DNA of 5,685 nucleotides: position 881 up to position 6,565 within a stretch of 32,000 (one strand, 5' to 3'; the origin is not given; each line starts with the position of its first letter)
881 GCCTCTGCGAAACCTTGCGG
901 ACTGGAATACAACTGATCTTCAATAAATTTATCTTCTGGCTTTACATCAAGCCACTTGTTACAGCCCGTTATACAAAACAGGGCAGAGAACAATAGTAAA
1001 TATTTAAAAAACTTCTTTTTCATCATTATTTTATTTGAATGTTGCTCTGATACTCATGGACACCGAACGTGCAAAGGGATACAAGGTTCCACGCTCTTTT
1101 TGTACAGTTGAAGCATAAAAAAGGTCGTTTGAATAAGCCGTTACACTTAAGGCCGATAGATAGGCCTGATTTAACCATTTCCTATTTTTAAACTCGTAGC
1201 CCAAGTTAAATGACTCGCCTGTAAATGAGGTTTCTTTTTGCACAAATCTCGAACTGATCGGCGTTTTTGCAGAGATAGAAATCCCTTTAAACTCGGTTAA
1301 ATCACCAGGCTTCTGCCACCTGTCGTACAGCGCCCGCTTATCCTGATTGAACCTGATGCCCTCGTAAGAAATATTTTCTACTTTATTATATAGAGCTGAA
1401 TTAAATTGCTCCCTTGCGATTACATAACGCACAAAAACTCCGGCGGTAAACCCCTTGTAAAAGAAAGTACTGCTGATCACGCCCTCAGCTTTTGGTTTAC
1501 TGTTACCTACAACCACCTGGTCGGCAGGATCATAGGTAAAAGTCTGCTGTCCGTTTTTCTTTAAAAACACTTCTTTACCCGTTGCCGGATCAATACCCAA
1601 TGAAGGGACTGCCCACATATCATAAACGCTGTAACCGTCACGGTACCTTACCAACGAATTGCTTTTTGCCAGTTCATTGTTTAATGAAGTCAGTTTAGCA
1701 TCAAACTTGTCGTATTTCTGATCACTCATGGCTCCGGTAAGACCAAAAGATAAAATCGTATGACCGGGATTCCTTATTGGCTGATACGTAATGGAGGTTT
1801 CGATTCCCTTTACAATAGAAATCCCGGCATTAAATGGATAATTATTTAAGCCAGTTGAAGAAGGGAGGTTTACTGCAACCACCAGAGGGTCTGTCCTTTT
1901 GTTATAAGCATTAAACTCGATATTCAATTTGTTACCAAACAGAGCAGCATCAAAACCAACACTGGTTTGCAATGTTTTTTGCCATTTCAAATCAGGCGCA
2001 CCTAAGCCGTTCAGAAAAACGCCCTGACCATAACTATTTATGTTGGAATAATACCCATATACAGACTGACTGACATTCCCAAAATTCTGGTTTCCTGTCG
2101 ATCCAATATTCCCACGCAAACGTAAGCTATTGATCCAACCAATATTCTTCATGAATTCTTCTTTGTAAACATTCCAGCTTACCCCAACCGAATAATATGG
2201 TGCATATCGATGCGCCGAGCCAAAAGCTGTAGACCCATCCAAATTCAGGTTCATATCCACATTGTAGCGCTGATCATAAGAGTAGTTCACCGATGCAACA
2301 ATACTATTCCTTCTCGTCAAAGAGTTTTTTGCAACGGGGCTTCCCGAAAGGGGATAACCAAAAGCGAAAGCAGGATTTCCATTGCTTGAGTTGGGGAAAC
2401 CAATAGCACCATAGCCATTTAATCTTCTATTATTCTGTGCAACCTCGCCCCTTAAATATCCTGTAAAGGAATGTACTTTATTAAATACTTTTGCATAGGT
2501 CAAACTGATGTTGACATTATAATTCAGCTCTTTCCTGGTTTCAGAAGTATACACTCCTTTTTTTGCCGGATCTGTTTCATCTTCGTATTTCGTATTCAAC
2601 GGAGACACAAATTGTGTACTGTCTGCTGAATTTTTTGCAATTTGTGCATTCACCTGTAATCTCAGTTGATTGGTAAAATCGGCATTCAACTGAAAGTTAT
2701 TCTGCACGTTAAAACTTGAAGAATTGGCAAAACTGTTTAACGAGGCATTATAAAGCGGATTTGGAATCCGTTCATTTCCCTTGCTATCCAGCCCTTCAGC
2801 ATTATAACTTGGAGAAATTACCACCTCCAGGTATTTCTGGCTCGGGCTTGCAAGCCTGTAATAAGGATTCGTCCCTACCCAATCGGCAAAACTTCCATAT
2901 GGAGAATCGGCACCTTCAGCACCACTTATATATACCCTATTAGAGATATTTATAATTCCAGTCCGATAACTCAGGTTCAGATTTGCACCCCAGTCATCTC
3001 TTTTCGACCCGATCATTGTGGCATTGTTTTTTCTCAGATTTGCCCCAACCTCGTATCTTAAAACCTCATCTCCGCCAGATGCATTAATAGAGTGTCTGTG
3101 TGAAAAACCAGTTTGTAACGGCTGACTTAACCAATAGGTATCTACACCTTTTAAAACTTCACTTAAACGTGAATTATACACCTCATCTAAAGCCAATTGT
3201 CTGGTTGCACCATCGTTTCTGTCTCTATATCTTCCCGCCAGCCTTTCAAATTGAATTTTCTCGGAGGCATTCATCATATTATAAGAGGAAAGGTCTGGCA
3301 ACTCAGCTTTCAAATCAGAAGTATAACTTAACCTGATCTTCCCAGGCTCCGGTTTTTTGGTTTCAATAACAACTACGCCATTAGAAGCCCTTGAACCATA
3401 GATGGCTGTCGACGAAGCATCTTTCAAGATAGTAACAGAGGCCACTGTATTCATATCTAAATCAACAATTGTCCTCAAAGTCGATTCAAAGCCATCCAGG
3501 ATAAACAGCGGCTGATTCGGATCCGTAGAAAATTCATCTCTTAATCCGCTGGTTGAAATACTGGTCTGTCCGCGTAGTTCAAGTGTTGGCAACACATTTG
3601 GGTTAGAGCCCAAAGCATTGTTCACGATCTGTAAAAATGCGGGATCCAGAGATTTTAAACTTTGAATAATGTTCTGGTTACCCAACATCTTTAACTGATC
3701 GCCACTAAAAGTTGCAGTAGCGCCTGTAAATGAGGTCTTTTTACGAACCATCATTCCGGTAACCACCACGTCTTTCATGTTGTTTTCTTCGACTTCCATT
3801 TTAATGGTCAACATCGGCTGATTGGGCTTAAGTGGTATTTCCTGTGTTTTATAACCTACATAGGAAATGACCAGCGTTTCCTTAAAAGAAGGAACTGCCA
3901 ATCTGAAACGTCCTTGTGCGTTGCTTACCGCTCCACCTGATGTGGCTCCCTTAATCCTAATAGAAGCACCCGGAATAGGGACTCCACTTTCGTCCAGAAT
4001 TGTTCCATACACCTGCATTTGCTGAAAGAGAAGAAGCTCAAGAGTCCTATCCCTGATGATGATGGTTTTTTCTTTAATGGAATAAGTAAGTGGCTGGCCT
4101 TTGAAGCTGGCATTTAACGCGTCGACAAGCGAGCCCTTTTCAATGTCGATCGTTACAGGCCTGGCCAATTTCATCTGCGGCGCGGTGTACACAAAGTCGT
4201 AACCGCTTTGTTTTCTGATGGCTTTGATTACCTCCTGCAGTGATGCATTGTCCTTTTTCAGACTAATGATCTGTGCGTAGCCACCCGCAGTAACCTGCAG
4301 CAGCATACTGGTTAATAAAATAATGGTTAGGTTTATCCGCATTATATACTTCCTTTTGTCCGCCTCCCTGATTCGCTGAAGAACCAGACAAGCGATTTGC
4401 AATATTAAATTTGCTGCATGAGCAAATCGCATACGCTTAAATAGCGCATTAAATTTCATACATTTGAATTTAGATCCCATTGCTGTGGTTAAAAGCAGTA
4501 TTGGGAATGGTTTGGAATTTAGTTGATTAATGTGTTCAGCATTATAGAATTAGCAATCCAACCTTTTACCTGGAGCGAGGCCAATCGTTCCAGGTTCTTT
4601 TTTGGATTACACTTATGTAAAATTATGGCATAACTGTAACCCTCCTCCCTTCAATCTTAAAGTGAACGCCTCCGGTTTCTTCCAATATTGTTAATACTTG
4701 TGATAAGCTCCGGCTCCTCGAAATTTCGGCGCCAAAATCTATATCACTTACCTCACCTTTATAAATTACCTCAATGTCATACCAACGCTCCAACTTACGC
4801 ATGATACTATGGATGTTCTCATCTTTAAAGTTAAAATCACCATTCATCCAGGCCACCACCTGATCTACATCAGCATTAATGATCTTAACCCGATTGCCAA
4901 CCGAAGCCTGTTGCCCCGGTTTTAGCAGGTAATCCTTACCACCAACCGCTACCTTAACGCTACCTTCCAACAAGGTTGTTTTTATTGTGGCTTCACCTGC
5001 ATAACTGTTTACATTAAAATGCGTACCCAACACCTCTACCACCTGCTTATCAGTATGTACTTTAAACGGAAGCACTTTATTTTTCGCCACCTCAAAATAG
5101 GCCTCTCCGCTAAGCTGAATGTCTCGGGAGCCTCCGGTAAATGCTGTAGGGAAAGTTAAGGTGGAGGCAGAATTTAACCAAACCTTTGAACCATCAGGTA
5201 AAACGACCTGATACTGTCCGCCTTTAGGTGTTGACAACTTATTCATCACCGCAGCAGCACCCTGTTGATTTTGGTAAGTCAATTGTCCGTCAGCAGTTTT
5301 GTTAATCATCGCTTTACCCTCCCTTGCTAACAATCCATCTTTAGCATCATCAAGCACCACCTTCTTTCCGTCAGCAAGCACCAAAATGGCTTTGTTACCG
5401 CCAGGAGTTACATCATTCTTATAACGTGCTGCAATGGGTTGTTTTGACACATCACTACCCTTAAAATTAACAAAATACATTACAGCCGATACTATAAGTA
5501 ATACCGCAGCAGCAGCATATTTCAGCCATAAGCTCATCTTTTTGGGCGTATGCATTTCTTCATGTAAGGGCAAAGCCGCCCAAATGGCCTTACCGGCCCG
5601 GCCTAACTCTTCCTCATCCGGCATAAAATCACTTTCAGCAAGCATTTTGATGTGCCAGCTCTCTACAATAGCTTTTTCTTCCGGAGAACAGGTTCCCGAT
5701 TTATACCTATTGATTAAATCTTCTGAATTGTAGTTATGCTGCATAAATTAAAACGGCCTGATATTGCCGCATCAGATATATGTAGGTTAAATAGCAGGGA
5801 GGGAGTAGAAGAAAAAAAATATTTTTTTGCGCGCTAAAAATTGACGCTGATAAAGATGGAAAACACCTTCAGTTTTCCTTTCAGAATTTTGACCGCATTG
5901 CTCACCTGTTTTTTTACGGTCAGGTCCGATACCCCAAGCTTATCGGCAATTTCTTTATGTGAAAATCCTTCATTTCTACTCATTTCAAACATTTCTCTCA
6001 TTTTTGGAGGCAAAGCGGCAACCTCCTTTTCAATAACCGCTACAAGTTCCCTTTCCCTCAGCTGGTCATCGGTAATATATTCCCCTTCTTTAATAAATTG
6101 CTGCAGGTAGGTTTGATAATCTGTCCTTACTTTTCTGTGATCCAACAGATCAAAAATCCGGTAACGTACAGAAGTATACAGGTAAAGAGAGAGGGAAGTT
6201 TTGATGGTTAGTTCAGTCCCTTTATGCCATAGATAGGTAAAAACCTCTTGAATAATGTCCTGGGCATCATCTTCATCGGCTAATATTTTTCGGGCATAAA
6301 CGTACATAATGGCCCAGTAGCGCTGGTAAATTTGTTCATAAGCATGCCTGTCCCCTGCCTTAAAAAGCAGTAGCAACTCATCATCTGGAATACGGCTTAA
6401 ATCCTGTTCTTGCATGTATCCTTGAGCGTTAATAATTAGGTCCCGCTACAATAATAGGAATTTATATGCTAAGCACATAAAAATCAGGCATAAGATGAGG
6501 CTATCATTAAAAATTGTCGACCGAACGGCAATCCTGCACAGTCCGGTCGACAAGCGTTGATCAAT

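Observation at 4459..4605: Orphan plus-strand promoter box and strong terminator inside the fecR-susC spacer: candidate DonS-like antisense sRNA (copy 1)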

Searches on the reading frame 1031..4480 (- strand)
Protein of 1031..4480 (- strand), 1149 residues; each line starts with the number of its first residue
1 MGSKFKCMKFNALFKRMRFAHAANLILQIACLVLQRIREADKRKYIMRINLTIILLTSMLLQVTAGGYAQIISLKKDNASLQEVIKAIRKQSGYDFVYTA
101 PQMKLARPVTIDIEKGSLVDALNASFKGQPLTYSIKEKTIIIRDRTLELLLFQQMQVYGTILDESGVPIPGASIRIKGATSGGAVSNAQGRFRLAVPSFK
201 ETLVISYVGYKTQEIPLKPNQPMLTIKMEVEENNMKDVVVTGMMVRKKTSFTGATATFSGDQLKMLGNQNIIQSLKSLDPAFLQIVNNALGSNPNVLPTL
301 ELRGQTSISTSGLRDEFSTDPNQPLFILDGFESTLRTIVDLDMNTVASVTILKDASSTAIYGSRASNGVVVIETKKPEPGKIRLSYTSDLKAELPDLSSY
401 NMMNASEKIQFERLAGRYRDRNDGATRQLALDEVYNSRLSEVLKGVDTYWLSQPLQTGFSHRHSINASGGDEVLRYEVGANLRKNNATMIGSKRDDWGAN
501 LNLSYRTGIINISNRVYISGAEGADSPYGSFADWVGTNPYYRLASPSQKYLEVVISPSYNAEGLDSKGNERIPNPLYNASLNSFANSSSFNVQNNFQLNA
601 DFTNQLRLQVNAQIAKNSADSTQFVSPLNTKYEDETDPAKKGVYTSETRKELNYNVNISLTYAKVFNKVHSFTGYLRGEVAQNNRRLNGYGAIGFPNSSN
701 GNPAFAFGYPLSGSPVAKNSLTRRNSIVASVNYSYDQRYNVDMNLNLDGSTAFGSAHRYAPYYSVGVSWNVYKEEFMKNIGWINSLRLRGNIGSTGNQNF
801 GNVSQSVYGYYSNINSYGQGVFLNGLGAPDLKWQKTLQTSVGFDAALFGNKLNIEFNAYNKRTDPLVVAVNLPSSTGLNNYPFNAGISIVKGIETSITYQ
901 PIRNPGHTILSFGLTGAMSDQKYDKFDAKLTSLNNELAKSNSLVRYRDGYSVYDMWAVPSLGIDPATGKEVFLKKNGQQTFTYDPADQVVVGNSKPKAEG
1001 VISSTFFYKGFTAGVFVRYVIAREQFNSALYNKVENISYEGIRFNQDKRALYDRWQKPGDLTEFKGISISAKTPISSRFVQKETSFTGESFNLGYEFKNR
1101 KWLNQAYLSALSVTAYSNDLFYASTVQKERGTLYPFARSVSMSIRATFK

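Call 6: search_protein_families(library=pfam, proteins=[window:1031-4480:-])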
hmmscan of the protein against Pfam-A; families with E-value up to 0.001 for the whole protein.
window:1031-4480:- (1149 aa): 5 families
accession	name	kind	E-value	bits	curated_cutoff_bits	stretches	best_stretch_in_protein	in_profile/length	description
PF13715.12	CarbopepD_reg_2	-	1.3e-17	64.1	32.2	1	158-240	2-88/88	CarboxypepD_reg-like domain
PF13620.12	CarboxypepD_reg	-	1.4e-12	48.2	32.3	1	156-222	1-74/82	Carboxypeptidase regulatory-like domain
PF07715.20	Plug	-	5.1e-09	37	23.9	1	249-369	3-107/107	TonB-dependent Receptor Plug Domain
PF07660.19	STN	-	5.3e-06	26.6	28.4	1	94-143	1-50/52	Secretin and TonB N terminus short domain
PF15976.11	CooC_C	-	0.00037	20.9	29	0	148-216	10-74/93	CS1-pili formation C-terminal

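Call 58: list_cluster_members(proteins=[window:1031-4480:-, window:1031-4459:-, window:1031-4432:-, window:1031-4342:-])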
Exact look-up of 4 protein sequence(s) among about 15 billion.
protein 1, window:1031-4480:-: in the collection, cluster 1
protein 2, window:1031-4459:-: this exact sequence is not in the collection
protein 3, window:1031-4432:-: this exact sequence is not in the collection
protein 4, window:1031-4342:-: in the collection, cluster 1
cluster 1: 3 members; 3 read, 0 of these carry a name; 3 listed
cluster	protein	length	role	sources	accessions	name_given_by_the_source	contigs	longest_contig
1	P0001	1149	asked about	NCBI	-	-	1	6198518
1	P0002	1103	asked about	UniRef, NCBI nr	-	-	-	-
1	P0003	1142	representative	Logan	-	-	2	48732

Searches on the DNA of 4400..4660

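Call 60: search_rna_families(source=window, start=4400, end=4660, threshold=evalue, max_evalue=10)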
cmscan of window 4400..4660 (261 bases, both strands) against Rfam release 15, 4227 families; matches with E-value up to 10: 5.
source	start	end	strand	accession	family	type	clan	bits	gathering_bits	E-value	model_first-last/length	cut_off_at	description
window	4449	4522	+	RF02021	mir-3179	Gene; miRNA;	-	19.8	90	0.22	1-84/84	no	mir-3179 microRNA precursor family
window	4460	4552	-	RF01871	MALAT1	Gene; lncRNA;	-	16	70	9.5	1-95/95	no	Metastasis associated lung adenocarcinoma transcript 1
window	4473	4508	-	RF01279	snoR53Y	Gene; snRNA; snoRNA; CD-box;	CL00080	13.8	43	8.6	1-76/76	no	Small nucleolar RNA snoR53Y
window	4400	4432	+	RF00455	mir-15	Gene; miRNA;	CL00085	12.5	57.3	3.6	56-88/88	5'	mir-15 microRNA precursor family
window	4617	4654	-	RF01880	Xist_exon1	Gene; lncRNA;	-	9.8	50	2.7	47-85/85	no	X-chromosome inactivation gene exon 1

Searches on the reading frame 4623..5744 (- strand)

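Call 6: search_protein_families(library=pfam, proteins=[window:4623-5744:-])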
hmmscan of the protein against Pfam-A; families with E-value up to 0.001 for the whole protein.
window:4623-5744:- (373 aa): 2 families
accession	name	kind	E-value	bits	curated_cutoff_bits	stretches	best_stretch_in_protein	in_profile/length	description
PF16344.10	FecR_C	-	2.5e-22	79.1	24.4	1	304-371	2-70/70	FecR, C-terminal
PF04773.18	FecR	-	6.5e-21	75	24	1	169-264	2-97/97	FecR protein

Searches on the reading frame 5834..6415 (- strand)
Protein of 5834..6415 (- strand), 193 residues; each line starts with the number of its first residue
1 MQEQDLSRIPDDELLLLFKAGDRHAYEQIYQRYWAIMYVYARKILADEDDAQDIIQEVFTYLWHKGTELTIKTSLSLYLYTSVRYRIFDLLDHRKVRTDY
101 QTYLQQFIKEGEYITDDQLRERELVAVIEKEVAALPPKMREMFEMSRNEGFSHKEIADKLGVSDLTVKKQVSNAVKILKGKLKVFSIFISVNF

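Call 6: search_protein_families(library=pfam, proteins=[window:5834-6415:-])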
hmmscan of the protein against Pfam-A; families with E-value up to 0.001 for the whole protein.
window:5834-6415:- (193 aa): 4 families
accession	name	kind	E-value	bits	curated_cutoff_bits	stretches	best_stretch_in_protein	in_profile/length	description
PF08281.18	Sigma70_r4_2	-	1.7e-13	50.4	25.7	1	128-176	4-52/54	Sigma-70, region 4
PF04545.22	Sigma70_r4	-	1.5e-08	34.4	24.1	1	133-179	3-49/50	Sigma-70, region 4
PF07638.17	Sigma70_ECF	-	2.2e-07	31.4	21.1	1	131-173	132-174/185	ECF sigma factor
PF04542.20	Sigma70_r2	-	5.6e-07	29.7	24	1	30-94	2-68/71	Sigma-70 region 2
